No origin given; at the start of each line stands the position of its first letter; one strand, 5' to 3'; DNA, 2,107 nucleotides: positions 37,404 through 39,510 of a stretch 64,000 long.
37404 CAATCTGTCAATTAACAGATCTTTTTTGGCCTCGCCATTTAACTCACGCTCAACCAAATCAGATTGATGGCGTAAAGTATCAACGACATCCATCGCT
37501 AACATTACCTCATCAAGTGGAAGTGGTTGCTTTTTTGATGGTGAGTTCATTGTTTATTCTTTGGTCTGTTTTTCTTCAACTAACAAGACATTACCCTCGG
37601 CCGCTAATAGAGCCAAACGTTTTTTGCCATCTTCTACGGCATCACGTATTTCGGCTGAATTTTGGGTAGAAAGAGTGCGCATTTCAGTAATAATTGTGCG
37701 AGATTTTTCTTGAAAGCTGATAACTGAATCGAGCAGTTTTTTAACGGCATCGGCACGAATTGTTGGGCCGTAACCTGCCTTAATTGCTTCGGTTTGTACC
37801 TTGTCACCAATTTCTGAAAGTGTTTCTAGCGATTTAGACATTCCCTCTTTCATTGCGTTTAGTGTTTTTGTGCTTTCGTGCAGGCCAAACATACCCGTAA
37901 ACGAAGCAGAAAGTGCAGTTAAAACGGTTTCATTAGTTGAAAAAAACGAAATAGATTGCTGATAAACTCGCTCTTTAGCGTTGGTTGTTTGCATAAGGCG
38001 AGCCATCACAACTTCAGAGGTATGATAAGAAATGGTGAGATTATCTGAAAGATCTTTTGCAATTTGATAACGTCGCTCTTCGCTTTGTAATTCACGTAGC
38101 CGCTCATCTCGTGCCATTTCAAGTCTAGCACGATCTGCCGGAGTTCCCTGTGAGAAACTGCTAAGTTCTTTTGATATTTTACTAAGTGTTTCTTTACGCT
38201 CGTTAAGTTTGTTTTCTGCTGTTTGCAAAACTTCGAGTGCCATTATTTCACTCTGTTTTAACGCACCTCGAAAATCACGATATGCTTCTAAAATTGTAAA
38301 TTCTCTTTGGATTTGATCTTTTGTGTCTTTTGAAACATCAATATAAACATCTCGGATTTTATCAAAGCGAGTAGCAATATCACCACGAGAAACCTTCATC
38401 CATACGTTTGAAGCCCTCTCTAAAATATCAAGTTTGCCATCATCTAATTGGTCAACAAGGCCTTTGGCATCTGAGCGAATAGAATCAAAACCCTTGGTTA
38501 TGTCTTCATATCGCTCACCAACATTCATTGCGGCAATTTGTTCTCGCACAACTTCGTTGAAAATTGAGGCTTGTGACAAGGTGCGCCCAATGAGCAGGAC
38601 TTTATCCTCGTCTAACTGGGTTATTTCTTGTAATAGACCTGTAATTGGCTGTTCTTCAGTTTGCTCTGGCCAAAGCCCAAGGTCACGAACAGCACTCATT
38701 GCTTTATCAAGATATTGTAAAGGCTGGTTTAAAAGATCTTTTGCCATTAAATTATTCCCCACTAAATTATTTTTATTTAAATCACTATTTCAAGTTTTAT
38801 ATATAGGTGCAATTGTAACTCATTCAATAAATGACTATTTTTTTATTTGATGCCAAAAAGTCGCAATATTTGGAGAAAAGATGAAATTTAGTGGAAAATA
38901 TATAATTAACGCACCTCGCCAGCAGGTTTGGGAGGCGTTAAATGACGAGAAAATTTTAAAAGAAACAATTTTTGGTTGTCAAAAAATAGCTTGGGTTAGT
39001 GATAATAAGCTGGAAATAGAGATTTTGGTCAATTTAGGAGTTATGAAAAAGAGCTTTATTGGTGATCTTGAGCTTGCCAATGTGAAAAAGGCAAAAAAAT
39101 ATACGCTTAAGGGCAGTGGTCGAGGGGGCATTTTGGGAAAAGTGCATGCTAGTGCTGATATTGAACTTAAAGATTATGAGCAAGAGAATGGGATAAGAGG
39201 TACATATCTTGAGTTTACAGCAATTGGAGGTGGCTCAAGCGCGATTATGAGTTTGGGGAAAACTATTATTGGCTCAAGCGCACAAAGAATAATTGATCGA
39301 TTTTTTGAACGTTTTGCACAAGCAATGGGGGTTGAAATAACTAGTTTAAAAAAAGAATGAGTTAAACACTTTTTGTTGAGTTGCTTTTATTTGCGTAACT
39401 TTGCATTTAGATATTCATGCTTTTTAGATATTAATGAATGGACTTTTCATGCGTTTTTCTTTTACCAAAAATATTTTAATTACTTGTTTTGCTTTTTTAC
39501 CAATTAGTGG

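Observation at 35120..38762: Translationally coupled three-gene coiled-coil operon (TelA-like, single-pass membrane protein, 496-aa tailed protein) with no assignable function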

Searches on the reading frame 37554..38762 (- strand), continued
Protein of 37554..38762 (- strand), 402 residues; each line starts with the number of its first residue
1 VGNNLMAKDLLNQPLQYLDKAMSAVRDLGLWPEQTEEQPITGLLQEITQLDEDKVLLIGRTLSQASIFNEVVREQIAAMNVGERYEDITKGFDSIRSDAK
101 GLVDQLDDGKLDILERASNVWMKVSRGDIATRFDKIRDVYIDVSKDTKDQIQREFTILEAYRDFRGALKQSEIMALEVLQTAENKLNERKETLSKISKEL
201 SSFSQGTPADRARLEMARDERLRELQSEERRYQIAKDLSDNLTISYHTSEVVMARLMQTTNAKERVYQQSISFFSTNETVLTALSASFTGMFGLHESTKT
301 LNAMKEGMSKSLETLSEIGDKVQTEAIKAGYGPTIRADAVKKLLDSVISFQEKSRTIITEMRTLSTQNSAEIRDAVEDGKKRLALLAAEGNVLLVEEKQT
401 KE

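Call 67: list_cluster_members(proteins=[P0365, P0369, P0371, P0389, P0399, P0409, P0431, P0455, P0478, P0501])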
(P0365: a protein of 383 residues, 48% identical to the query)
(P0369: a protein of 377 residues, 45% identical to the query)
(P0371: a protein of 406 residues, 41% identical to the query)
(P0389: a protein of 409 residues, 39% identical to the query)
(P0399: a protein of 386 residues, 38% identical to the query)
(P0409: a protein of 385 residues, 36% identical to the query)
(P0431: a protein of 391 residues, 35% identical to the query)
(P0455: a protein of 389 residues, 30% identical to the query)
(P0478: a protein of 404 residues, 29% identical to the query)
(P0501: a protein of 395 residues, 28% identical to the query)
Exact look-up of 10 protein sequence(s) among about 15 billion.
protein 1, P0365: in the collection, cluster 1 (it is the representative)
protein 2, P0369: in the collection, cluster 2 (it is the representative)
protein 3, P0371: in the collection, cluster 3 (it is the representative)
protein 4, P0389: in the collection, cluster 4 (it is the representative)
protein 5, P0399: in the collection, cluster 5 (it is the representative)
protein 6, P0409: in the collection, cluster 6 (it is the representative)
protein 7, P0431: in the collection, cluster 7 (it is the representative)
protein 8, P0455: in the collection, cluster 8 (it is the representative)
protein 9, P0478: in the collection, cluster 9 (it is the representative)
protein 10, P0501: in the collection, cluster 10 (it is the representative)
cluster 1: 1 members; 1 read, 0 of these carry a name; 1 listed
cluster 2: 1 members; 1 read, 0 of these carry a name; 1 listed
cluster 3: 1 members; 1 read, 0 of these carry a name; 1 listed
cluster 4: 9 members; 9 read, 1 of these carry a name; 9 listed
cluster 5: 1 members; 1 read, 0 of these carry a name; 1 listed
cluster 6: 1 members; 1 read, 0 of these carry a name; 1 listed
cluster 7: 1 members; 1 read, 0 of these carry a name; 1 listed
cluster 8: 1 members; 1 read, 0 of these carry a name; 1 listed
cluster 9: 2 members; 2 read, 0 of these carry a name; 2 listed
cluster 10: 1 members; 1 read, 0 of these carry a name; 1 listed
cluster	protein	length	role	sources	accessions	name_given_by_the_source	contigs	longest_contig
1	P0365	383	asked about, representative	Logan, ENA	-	-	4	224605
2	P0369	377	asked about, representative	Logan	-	-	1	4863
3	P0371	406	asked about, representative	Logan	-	-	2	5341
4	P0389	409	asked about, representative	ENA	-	-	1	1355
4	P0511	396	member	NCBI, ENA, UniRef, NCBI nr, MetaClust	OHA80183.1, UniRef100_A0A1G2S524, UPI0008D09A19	MAG: hypothetical protein A2675_02420 [Candidatus Yonathbacteria bacterium ... | Cell surface protein n=1 Tax=Candidatus Yonathbacteria bacterium ... | status=active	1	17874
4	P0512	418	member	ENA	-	-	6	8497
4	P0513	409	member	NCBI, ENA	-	-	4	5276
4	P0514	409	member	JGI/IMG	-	-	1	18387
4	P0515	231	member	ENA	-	-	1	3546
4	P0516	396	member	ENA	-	-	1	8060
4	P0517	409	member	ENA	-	-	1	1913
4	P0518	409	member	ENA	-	-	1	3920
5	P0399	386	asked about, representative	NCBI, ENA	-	-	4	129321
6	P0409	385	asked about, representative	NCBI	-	-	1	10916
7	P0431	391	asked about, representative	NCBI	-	-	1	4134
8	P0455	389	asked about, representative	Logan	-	-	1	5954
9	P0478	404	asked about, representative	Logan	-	-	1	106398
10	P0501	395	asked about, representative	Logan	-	-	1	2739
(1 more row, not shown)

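Call 74: find_encoding_contigs(protein=P0511, flank=5000, max_places=1)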
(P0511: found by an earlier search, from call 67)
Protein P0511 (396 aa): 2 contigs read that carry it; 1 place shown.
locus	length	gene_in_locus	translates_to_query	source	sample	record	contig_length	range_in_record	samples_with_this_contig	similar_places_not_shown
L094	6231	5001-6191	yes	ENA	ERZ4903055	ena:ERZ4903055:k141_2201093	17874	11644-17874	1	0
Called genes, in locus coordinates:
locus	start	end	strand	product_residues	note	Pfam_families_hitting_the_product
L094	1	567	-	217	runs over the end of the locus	PF00482:T2SSF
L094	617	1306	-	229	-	PF02592:Vut_1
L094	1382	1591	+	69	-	PF24434:DUF7557 (weak)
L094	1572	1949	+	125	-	PF01850:PIN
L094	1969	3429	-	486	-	-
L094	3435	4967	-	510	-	PF19911:DUF6384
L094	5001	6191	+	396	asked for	-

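Call 75: find_encoding_contigs(protein=P0478, flank=5000, max_places=1)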
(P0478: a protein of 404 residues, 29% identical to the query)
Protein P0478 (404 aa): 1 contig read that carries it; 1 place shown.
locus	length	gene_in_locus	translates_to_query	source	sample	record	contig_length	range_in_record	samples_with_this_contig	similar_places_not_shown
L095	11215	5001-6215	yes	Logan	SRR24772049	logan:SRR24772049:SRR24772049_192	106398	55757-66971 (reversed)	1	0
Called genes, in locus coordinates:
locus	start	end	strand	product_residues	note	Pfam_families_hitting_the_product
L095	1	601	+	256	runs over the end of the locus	-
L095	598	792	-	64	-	PF10931:DUF2735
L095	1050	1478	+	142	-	-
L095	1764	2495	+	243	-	PF01411:tRNA-synt_2c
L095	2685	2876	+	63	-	-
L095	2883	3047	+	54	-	-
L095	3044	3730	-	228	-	-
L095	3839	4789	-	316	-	PF01145:Band_7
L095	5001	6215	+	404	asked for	-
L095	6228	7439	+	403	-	PF19911:DUF6384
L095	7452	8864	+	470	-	-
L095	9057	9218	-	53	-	-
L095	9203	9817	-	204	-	-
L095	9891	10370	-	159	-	-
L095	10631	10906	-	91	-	-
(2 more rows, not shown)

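Call 76: find_encoding_contigs(protein=P0365, flank=5000, max_places=1)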
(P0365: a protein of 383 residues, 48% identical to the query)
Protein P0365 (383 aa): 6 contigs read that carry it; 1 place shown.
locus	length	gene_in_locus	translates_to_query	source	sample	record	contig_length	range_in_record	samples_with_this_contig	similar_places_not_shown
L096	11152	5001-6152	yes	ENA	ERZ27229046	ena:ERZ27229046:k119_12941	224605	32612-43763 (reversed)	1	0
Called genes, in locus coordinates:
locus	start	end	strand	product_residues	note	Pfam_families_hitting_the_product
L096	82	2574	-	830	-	PF12633:Adenyl_cycl_N, PF01295:Adenylate_cycl, PF26690:Adenylate_cycl_3rd, PF26691:Adenylate_cycl_4th, PF26693:Adenylate_cycl_C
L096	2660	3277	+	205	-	PF00293:NUDIX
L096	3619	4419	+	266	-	PF07338:YdgH_BhsA-like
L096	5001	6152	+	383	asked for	-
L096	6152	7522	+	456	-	PF19911:DUF6384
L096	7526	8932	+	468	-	-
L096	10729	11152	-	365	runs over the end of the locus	PF01743:PolyA_pol, PF12627:PolyA_pol_RNAbd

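Call 77: search_dna_similar(query=window:37554-38747:-, collection=plasmids, mode=protein, max_rows=25, max_evalue=0.001)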
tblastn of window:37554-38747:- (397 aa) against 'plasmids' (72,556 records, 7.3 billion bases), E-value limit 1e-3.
Records with a match: 11; places in all: 11; records where one place covers at least 80% of the query: 11.
Best place of each record, by identity: 60-80% 2; <60% 9.
By first word of the organism name: Pseudomonas 7; Microvirga 1; Bradyrhizobium 1; Methylorubrum 1; Rhizobium 1.
By predicted mobility (MOB-suite, as given by PLSDB): non-mobilizable 9; conjugative 2.
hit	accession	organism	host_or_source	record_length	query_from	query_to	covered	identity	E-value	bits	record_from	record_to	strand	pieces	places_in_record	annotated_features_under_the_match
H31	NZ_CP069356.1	Microvirga sp. VF16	Vachellia farnesiana,Cell culture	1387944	1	388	98%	64.7%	2e-160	506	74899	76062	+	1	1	none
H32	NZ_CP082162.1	Bradyrhizobium sp. 195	Acmispon strigosus,cell culture,root ...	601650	1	388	98%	64.2%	5e-157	496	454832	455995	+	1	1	cell surface protein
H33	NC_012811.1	Methylorubrum extorquens AM1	-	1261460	13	383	93%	53.2%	2e-105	348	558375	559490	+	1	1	none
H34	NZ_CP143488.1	Pseudomonas silesiensis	single cell,landfill for plastics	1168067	6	379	94%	44.5%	4e-90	304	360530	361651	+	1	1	record has no annotation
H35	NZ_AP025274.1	Pseudomonas alcaligenes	Homo sapiens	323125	8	381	94%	43.9%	2e-84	287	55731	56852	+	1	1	merozoite surface protein 3b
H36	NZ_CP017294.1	Pseudomonas aeruginosa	Homo sapiens,blood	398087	8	381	94%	43.6%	6e-84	286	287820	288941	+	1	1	merozoite surface protein 3b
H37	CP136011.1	Pseudomonas sp. FeN3W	cell culture,marine sediment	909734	7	384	95%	42.1%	6e-86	292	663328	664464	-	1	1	hypothetical protein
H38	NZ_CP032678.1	Pseudomonas sp. Leaf58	Arabidopsis,whole organism,phyllosphere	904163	7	381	94%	40.1%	6e-77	266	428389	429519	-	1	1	hypothetical protein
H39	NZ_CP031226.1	Pseudomonas amygdali pv. lachrymans str. M301315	-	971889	6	377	94%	39.4%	2e-80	276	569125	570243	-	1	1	hypothetical protein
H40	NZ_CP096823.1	Pseudomonas aeruginosa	Homo sapiens,blood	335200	9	386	95%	36.2%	6e-61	219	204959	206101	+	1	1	merozoite surface protein 3b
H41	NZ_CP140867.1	Rhizobium leguminosarum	Trifolium pratense,whole organism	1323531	11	378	93%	35.7%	4e-68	241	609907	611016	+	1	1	record has no annotation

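Call 78: search_dna_similar(query=window:37554-38747:-, collection=phages, mode=protein, max_rows=10, max_evalue=0.001)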
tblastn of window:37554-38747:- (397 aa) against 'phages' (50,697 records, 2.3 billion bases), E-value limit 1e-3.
Records with a match: 2; places in all: 2; records where one place covers at least 80% of the query: 2.
Best place of each record, by identity: <60% 2.
By first word of the organism name: Yersinia 2.
By host as written in the record: Yersinia enterocolitica 2.
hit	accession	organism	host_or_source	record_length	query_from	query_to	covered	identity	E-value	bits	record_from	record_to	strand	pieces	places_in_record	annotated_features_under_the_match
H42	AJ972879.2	Yersinia phage phiR1-37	Yersinia enterocolitica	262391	8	378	93%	39.4%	2e-78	268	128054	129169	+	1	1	g190: CDS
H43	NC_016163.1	Yersinia phage phiR1-37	Yersinia enterocolitica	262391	8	378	93%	39.4%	2e-78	268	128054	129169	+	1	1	g190: hypothetical protein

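Call 79: get_annotated_region(hit=H43, flank=5000)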
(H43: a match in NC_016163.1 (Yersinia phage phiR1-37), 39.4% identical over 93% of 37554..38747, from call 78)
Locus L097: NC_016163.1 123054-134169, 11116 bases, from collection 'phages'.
description: Yersinia phage phiR1-37, complete genome.
organism: Yersinia phage phiR1-37 (NCBI taxid 331278)
taxonomy: Viruses; Duplodnaviria; Heunggongvirae; Uroviricota; Caudoviricetes
host: Yersinia enterocolitica; source: -; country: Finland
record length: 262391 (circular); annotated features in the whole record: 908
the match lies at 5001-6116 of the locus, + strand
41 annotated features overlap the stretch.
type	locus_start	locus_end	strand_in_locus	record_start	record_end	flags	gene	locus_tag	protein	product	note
CDS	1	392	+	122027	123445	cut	g178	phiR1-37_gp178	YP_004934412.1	RNA polymerase beta subunit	phage structural protein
regulatory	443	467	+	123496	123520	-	g367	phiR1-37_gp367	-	promoter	-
regulatory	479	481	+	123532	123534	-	g367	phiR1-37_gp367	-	ribosome_binding_site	-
CDS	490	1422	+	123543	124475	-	g179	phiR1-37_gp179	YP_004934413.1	HNH endonuclease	-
regulatory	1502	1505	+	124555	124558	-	g367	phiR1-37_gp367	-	ribosome_binding_site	-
CDS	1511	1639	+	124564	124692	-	g180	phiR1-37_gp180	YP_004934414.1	hypothetical protein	-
regulatory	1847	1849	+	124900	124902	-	g367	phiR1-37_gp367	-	ribosome_binding_site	-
CDS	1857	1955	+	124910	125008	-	g181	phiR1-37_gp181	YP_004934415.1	hypothetical protein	-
regulatory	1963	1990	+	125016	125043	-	g367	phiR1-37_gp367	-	terminator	Rho independent terminator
regulatory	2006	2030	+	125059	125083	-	g367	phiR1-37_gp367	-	promoter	-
regulatory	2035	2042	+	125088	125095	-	g367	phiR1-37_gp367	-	ribosome_binding_site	-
CDS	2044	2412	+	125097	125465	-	g182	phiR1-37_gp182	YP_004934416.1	hypothetical protein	-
regulatory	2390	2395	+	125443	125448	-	g182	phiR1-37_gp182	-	ribosome_binding_site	-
CDS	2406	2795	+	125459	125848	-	g183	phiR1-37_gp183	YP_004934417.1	hypothetical protein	-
regulatory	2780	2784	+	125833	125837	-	g183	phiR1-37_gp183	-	ribosome_binding_site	AGGTG 125833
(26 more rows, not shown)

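Call 80: get_annotated_region(hit=H36, flank=6000)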
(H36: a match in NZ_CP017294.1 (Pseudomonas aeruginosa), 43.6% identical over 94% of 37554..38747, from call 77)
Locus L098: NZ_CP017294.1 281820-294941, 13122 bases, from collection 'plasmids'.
description: Pseudomonas aeruginosa strain PA83 plasmid unnamed1, complete sequence
organism: Pseudomonas aeruginosa (NCBI taxid 287)
taxonomy: Bacteria; Pseudomonadota; Gammaproteobacteria; Pseudomonadales; Pseudomonadaceae; Pseudomonas; Pseudomonas aeruginosa
host: -; source: Homo sapiens,blood; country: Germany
typing (MOB-suite, as given by PLSDB): conjugative; replicon IncP; relaxase MOBP; mating-pair formation MPF_T
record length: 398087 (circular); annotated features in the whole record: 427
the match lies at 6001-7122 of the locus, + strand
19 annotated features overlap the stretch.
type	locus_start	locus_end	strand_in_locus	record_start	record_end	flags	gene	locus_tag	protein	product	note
CDS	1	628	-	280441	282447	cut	-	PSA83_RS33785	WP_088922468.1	hypothetical protein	-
CDS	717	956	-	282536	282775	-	-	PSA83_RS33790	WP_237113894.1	hypothetical protein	-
CDS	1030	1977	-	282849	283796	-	-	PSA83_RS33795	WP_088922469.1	tetratricopeptide repeat protein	-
CDS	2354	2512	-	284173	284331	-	-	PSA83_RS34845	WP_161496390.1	hypothetical protein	-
CDS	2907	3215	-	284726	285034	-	-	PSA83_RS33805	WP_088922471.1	hypothetical protein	-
CDS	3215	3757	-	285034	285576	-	-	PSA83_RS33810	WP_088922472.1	hypothetical protein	-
CDS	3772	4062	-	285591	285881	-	-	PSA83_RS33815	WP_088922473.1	hypothetical protein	-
CDS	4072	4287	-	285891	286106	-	-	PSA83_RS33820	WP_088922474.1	hypothetical protein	-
CDS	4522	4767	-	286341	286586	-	-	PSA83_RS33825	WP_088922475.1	hypothetical protein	-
CDS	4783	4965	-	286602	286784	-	-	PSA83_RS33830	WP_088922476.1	hypothetical protein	-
CDS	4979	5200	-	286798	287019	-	-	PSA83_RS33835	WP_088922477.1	hypothetical protein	-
CDS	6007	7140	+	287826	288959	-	-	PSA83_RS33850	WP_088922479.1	merozoite surface protein 3b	-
CDS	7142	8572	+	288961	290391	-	-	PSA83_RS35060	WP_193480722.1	DUF6384 family protein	-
CDS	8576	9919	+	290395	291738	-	-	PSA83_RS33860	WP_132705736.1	hypothetical protein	-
CDS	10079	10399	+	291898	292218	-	-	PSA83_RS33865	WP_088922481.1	hypothetical protein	-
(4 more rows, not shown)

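Call 81: search_protein_families(library=pfam, proteins=[L097:4965-6149:+, L097:6208-7530:+, L097:7543-8796:+, L097:8859-9836:+, L098:8576-9919:+], max_evalue=0.01)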
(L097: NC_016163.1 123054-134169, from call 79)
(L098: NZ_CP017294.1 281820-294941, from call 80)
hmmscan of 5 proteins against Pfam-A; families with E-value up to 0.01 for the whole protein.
L097:4965-6149:+ (394 aa): 0 families

L097:6208-7530:+ (440 aa): 3 families
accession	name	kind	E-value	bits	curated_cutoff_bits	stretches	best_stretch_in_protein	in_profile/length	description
PF19911.4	DUF6384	-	4.7e-26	92.1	25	2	261-440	128-308/308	Family of unknown function (DUF6384)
PF09682.15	Phage_holin_6_1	-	0.002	19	24.9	0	99-149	3-56/101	Bacteriophage holin of superfamily 6 (Holin_LLH)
PF09716.15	ETRAMP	-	0.008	16.6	29.1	0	93-127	47-81/81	Malarial early transcribed membrane protein (ETRAMP)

L097:7543-8796:+ (417 aa): 0 families

L097:8859-9836:+ (325 aa): 0 families

L098:8576-9919:+ (447 aa): 0 families

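Call 88: fold_search(model_id=the predicted structure, library=viral)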
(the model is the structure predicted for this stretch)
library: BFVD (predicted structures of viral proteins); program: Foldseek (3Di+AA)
matches with E <= 10: 685; with E <= 0.001: 4
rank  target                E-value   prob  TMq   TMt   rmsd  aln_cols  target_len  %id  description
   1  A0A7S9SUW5            7.4e-05  1.00  0.40  0.43  14.3       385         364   11  (no name in the UniProt tables at hand)
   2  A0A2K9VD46            1.3e-04  1.00  0.48  0.52  10.1       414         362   13  Tellurite resistance protein [Lactobacillus phage Semele]
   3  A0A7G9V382            3.6e-04  1.00  0.30  0.32  19.8       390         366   15  Tellurite resistance protein [Pseudomonas phage phiPsa397]
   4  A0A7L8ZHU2            4.1e-04  1.00  0.26  0.28  18.1       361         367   14  Toxic anion resistance protein [Escherichia phage VEcB]
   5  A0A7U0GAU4            1.9e-03  1.00  0.43  0.47  12.4       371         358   12  (no name in the UniProt tables at hand)
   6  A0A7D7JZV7            2.0e-03  1.00  0.34  0.25  25.2       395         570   10  (no name in the UniProt tables at hand)
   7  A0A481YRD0            6.5e-03  0.98  0.25  0.15  37.3       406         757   11  non-specific serine/threonine protein kinase [Marseillevirus LCMAC101]
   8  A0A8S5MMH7            6.8e-03  0.69  0.15  0.07  35.7       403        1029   15  STRUCTURAL MAINTENANCE OF CHROMOSOMES PROTEIN [Siphoviridae sp. ctxc31]
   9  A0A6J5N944            8.3e-03  0.99  0.29  0.11  22.9       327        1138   11  Uncharacterized protein [uncultured Caudovirales phage]
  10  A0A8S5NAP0            1.0e-02  0.93  0.24  0.11  26.1       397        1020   13  Minor tail protein [Siphoviridae sp. ctBmU27]
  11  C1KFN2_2              1.2e-02  0.97  0.25  0.11  16.6       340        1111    9  Putative tail fibre protein [Lactobacillus phage Lb338-1]
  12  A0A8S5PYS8            1.4e-02  0.99  0.27  0.14  31.7       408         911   14  Tail fiber protein [Podoviridae sp. ctIlO27]
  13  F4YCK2                1.7e-02  0.44  0.14  0.07  38.2       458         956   11  (no name in the UniProt tables at hand)
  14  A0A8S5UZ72            2.5e-02  0.60  0.16  0.11  20.7       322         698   12  Spherulation-specific family 4 [Siphoviridae sp. ctPNJ4]
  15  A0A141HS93            2.6e-02  0.82  0.20  0.09  30.4       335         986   14  (no name in the UniProt tables at hand)
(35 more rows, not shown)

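Call 110: find_related_loci(query=L097:4965-6149:+, collection=viral_contigs, flank=5000)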
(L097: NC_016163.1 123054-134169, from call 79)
Query L097:4965-6149:+ (394 aa) in viral_contigs; peptide patterns used: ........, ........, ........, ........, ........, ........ (x = any residue, [..] = any of these).
9 stretches matched a pattern; 1 encode a relative of the query (tblastn E <= 1e-3); 1 distinct loci.
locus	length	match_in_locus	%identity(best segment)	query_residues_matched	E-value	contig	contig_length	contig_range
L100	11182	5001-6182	100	1-394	0e+0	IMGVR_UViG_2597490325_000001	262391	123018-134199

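Call 111: find_related_loci(query=A2, collection=viral_contigs, flank=5000)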
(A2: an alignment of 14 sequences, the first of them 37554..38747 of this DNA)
Query A2 (397 aa) in viral_contigs; peptide patterns used: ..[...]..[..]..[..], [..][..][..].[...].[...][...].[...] (x = any residue, [..] = any of these).
126 stretches matched a pattern; 5 encode a relative of the query (tblastn E <= 1e-3); 5 distinct loci.
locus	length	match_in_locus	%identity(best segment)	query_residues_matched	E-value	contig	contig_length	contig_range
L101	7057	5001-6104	45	12-378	1e-99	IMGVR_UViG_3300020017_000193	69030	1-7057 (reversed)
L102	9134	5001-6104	44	12-378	4e-99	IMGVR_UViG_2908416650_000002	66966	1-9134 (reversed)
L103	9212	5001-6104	44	12-378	1e-98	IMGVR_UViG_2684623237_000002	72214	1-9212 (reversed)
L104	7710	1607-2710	44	12-378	2e-98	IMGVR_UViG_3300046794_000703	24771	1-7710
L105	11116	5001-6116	39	8-378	2e-86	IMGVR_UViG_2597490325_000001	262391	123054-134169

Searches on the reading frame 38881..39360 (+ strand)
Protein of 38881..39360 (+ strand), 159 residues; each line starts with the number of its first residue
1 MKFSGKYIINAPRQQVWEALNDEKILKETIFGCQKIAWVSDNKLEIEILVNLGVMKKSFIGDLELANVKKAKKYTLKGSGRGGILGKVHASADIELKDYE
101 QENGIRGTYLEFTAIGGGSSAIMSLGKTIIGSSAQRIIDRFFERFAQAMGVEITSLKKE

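Call 102: search_protein_families(library=pfam, proteins=[window:38881-39360:+], max_evalue=0.001)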
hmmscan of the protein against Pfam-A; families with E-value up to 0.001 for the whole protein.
window:38881-39360:+ (159 aa): 1 family
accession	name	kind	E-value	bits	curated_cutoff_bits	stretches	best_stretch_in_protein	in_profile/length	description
PF06240.19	COXG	-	1.1e-20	74.3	22.2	1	5-149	1-139/140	Carbon monoxide dehydrogenase subunit G (CoxG)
